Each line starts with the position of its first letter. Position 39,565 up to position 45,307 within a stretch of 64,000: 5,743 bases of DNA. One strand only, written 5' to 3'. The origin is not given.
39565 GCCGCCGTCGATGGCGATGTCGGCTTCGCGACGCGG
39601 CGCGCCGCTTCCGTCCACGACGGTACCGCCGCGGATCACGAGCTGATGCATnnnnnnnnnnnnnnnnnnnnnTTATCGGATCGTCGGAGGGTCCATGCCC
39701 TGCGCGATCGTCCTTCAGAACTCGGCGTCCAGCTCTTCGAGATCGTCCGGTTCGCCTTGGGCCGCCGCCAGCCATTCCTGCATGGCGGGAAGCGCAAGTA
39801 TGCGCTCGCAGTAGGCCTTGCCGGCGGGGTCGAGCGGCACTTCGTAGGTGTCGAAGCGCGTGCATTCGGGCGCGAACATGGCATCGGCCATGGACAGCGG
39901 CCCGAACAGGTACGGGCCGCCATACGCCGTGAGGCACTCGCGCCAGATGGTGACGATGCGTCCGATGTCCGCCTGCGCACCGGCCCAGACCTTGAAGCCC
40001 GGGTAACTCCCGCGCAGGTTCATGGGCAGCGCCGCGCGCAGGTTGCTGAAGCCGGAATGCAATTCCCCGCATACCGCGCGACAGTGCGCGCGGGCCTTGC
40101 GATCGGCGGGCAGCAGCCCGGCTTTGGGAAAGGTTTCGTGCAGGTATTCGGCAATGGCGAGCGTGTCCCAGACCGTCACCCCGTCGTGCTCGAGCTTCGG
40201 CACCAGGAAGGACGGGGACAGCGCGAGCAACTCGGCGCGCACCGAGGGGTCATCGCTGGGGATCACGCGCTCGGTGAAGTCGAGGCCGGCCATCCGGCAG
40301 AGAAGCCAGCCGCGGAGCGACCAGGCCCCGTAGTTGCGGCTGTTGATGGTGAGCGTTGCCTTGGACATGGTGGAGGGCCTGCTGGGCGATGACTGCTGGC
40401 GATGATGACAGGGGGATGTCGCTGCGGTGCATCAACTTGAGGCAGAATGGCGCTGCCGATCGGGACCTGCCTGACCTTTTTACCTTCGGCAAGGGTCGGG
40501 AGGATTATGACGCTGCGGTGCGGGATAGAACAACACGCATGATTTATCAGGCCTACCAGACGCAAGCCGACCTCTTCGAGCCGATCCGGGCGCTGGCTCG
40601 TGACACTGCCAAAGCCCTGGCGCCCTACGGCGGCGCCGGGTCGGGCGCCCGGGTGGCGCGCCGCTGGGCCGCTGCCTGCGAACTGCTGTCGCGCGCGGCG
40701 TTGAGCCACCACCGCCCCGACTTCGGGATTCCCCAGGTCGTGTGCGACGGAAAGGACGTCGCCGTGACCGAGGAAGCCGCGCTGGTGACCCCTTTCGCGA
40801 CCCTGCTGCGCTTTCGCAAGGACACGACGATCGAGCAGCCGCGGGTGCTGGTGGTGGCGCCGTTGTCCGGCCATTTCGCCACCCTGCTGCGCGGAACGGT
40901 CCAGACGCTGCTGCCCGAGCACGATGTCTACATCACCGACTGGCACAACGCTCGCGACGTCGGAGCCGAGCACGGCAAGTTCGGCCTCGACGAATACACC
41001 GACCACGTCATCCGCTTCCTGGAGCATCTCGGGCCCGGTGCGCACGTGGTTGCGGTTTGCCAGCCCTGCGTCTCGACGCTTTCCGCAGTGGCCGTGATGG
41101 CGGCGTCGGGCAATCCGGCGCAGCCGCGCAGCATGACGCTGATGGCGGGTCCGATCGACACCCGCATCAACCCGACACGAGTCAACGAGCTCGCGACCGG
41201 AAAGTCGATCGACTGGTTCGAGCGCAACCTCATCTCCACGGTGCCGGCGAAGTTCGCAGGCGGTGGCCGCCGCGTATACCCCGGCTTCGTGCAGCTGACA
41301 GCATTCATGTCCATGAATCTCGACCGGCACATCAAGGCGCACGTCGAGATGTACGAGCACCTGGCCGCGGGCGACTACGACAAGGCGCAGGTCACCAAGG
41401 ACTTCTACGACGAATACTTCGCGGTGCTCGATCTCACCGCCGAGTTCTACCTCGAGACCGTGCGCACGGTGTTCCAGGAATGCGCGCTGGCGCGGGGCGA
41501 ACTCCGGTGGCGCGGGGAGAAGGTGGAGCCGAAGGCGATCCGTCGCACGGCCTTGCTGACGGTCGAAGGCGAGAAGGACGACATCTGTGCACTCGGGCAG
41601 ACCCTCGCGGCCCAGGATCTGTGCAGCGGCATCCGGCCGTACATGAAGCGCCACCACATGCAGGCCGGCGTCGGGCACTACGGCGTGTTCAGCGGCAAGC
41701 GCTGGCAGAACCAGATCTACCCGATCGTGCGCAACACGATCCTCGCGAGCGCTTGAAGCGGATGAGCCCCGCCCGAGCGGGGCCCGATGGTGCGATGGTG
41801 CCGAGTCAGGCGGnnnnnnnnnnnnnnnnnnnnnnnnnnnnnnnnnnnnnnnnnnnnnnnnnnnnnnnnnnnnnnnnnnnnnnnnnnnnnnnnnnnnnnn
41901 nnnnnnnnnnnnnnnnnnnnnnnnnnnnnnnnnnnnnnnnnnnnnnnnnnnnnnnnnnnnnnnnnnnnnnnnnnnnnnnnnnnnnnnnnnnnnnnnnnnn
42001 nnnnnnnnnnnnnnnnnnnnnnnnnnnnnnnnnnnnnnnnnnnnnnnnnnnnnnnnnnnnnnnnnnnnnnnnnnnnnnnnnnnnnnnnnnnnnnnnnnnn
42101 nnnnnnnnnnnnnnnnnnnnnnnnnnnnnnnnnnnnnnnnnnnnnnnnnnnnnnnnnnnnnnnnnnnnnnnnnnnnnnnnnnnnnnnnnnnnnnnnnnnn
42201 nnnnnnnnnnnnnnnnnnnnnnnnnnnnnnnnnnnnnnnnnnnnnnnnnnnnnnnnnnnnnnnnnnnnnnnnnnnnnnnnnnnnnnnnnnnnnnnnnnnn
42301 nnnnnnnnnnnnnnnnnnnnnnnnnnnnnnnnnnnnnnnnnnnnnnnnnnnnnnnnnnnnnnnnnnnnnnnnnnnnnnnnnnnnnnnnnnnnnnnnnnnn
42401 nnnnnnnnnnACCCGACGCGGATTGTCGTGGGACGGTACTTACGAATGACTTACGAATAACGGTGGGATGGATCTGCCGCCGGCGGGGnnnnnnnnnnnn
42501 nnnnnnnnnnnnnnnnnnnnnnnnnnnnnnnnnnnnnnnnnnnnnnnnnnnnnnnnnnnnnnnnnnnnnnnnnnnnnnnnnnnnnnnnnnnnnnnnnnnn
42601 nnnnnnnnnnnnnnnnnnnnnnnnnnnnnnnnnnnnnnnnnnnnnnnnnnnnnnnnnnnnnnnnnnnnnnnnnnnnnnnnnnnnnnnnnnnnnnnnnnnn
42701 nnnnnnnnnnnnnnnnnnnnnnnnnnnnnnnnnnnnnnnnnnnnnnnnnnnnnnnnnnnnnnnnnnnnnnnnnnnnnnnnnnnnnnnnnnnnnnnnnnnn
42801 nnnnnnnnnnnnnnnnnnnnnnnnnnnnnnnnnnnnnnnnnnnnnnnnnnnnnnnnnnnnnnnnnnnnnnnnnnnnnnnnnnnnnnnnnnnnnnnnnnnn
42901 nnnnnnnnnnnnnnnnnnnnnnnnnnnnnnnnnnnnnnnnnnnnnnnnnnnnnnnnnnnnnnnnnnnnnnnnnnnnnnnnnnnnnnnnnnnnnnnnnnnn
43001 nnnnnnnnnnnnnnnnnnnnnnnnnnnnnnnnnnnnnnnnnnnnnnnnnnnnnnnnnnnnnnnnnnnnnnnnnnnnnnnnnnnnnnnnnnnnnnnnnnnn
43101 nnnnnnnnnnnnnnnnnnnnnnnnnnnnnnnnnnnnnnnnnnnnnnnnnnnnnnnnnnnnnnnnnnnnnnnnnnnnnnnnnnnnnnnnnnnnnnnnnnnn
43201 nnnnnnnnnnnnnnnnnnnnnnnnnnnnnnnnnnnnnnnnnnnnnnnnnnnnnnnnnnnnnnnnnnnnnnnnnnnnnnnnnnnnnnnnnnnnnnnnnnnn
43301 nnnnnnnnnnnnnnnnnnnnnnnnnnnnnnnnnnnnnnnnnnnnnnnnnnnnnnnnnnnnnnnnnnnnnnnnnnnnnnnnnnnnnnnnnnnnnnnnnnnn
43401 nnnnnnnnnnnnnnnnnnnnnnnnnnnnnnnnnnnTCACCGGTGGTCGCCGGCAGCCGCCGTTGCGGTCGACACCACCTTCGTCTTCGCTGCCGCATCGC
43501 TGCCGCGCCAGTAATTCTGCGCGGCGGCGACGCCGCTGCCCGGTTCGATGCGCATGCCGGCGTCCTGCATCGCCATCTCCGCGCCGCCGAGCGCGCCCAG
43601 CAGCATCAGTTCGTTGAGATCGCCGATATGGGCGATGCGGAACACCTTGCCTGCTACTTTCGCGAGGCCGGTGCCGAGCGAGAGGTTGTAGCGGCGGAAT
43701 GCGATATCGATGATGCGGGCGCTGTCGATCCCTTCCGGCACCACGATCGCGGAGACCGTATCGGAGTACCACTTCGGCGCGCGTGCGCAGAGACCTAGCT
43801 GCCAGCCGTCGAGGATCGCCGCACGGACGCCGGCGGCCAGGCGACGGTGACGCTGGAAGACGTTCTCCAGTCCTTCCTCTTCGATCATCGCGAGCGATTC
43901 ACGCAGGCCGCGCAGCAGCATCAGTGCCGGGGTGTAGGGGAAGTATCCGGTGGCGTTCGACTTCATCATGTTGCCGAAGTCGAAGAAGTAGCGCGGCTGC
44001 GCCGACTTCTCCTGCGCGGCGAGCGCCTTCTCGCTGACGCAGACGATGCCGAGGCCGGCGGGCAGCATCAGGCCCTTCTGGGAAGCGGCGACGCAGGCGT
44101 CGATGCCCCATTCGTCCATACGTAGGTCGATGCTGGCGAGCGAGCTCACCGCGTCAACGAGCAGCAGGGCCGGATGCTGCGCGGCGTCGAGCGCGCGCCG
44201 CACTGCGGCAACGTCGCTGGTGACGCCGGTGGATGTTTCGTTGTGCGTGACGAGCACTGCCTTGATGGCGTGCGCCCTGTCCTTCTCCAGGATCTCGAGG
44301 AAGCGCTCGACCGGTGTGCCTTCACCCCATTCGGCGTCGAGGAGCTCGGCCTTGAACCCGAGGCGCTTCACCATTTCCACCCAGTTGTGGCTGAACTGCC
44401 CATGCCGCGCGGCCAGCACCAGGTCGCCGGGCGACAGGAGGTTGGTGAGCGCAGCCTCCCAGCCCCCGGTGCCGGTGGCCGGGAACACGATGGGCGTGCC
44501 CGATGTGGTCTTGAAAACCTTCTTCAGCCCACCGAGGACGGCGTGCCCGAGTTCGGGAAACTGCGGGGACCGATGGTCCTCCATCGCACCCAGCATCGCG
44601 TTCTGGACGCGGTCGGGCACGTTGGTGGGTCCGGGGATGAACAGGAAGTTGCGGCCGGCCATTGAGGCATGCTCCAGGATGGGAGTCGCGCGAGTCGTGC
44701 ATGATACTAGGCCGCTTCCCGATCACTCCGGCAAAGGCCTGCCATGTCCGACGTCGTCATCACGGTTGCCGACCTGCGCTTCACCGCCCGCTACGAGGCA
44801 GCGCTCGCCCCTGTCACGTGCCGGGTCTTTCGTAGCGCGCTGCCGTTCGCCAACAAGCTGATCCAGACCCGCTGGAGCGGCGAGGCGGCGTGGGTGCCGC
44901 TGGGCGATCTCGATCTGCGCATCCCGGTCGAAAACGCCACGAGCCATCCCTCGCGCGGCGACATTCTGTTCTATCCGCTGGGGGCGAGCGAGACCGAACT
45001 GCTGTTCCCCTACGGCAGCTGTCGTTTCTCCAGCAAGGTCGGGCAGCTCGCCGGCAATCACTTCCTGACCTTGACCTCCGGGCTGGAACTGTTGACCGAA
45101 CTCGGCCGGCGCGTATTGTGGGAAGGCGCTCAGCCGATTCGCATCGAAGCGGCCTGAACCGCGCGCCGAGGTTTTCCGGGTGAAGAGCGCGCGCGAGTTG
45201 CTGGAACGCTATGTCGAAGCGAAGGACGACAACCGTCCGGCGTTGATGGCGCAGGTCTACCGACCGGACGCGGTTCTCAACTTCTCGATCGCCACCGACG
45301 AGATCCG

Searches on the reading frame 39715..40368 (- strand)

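Call 19: search_protein_families(library=pfam, proteins=[window:39715-40368:-], max_evalue=0.0001)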
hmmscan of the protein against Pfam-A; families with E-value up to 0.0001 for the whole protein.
window:39715-40368:- (217 aa): 4 families
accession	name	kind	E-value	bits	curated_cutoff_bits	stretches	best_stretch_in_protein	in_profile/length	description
PF13409.12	GST_N_2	-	1.4e-12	48.5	25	1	15-78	3-69/70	Glutathione S-transferase, N-terminal domain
PF13417.12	GST_N_3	-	1.6e-09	38.4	22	1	15-82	8-73/75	Glutathione S-transferase, N-terminal domain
PF02798.26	GST_N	-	2.3e-05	25.1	20.9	1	22-77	19-75/76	Glutathione S-transferase, N-terminal domain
PF13410.11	GST_C_2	-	2.5e-05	24.7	24.9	1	129-202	5-69/69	Glutathione S-transferase, C-terminal domain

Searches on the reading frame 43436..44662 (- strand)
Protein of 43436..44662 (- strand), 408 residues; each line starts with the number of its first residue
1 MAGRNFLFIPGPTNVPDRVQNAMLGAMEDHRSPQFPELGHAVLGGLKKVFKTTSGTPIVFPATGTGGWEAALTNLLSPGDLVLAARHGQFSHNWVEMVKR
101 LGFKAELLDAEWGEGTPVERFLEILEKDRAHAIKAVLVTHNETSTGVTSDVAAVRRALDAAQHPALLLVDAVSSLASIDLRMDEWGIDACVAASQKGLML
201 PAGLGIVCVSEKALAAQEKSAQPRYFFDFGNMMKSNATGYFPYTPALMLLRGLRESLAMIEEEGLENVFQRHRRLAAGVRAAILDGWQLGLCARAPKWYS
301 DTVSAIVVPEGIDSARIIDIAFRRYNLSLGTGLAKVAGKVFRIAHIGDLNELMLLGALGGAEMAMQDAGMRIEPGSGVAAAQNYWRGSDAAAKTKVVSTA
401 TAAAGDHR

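Call 31: search_protein_families(library=pfam, proteins=[window:43436-44662:-], max_evalue=0.0001)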
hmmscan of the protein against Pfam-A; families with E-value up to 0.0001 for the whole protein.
window:43436-44662:- (408 aa): 1 family
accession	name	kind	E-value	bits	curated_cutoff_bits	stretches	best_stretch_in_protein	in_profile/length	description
PF00266.25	Aminotran_5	-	3e-21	76.3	21.5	1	46-289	52-297/371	Aminotransferase class-V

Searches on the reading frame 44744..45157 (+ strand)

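Call 31: search_protein_families(library=pfam, proteins=[window:44744-45157:+], max_evalue=0.0001)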
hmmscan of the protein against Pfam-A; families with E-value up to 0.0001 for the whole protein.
window:44744-45157:+ (137 aa): 1 family
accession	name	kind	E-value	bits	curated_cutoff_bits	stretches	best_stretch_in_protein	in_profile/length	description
PF12903.12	DUF3830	-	3.7e-31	108.4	26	1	5-134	2-141/143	Protein of unknown function (DUF3830)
